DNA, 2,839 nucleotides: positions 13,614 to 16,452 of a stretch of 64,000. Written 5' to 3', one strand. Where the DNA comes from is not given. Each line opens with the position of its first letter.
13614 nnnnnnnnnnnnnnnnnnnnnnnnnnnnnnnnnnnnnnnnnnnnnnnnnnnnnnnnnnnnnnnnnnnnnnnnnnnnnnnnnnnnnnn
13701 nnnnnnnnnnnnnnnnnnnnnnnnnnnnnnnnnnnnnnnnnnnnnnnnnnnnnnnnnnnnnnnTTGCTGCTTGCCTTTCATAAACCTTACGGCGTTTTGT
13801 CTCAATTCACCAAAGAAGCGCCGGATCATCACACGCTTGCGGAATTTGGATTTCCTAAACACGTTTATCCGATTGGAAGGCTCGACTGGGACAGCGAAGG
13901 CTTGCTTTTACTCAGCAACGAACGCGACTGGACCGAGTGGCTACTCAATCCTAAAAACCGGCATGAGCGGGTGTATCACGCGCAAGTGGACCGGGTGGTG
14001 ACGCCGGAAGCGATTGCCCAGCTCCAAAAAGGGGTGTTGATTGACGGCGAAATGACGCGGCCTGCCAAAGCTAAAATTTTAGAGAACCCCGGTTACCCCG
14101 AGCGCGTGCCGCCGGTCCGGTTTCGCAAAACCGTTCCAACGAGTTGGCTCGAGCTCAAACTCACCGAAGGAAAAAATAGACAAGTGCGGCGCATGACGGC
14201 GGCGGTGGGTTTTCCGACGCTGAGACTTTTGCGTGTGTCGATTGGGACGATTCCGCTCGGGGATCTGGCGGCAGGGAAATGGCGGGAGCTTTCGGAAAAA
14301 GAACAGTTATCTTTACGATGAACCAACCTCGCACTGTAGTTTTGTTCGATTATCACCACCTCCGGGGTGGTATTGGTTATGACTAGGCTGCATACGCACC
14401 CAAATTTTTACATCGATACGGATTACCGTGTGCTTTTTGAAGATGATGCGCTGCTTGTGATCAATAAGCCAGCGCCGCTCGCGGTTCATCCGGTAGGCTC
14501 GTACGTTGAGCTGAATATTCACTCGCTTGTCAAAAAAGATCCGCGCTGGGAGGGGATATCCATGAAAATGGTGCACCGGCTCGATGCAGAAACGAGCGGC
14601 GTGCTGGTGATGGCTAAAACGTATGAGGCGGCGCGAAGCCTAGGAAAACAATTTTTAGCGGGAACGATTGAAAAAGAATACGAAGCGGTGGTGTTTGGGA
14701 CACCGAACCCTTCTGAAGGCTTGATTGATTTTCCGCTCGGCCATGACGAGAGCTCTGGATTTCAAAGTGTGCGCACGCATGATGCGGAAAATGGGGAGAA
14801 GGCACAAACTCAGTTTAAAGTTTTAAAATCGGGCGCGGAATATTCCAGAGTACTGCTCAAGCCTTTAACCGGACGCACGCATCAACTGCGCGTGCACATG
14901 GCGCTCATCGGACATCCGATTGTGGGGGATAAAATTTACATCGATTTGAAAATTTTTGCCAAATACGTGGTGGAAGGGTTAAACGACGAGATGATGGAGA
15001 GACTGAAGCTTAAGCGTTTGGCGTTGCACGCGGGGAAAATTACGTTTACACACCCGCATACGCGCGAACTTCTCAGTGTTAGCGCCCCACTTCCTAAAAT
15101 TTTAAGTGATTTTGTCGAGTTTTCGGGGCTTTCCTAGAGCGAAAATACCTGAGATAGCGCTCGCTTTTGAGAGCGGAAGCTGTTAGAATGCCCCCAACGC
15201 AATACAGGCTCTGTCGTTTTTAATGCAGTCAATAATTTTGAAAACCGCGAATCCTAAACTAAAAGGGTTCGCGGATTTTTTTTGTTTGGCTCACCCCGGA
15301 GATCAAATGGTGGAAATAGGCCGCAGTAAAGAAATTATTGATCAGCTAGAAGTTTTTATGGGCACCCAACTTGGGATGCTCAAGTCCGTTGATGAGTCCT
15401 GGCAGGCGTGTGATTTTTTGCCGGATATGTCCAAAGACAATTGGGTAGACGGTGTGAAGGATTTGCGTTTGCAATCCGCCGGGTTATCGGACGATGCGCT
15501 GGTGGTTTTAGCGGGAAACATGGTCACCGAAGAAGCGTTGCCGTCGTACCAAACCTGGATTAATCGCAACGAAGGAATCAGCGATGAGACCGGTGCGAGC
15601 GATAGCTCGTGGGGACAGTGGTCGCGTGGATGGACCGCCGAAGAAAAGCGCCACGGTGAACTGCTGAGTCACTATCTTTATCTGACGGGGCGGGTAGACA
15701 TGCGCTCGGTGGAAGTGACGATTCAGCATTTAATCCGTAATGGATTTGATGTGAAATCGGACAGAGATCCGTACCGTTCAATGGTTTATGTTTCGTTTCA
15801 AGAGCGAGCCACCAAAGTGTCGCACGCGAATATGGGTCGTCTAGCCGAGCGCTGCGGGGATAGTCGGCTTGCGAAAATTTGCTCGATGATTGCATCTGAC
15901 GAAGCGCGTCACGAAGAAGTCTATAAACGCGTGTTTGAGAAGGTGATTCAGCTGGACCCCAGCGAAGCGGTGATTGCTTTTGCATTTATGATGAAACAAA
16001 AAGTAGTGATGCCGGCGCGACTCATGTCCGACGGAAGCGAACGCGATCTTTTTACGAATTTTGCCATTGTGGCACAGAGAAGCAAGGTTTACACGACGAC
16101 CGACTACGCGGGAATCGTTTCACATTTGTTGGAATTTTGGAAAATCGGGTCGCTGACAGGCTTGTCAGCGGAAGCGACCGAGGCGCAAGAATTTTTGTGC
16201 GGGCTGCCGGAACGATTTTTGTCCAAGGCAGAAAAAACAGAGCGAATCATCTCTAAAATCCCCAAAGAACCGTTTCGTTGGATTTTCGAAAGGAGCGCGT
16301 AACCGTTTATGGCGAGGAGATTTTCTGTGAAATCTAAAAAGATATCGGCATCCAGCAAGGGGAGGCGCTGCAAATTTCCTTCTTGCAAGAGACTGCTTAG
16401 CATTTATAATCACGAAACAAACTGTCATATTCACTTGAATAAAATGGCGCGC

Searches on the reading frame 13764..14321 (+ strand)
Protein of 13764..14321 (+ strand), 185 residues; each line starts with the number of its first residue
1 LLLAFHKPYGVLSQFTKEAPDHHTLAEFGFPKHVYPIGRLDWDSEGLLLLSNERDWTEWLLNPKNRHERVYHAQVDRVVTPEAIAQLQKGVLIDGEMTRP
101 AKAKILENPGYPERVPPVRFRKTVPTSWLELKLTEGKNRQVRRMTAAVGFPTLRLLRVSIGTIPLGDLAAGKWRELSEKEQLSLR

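Call 69: search_protein_families(library=pfam, proteins=[window:13764-14321:+], max_evalue=0.001)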
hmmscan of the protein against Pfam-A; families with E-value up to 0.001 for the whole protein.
window:13764-14321:+ (185 aa): 1 family
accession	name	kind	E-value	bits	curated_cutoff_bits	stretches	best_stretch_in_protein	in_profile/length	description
PF00849.27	PseudoU_synth_2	-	1.4e-21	77.8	26.8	1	2-147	2-152/152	RNA pseudouridylate synthase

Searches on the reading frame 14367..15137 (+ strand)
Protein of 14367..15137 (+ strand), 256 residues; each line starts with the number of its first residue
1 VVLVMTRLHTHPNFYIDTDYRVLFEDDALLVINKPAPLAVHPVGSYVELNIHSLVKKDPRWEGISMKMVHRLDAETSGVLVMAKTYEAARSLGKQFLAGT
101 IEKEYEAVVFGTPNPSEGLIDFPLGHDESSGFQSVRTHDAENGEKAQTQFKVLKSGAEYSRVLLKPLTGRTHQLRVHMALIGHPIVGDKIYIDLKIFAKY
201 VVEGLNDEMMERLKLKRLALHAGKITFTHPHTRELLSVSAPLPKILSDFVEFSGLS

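Call 69: search_protein_families(library=pfam, proteins=[window:14367-15137:+], max_evalue=0.001)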
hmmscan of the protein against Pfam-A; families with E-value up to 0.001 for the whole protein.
window:14367-15137:+ (256 aa): 1 family
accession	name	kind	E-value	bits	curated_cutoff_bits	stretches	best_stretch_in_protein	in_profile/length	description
PF00849.27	PseudoU_synth_2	-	3.5e-32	112.2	26.8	1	29-179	2-151/152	RNA pseudouridylate synthase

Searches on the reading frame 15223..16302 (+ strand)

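Call 69: search_protein_families(library=pfam, proteins=[window:15223-16302:+], max_evalue=0.001)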
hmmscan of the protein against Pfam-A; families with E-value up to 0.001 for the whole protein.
window:15223-16302:+ (359 aa): 1 family
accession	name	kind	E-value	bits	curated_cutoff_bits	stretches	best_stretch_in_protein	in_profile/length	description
PF03405.20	FA_desaturase_2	-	1.2e-127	425.7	22.7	1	36-355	3-325/325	Fatty acid desaturase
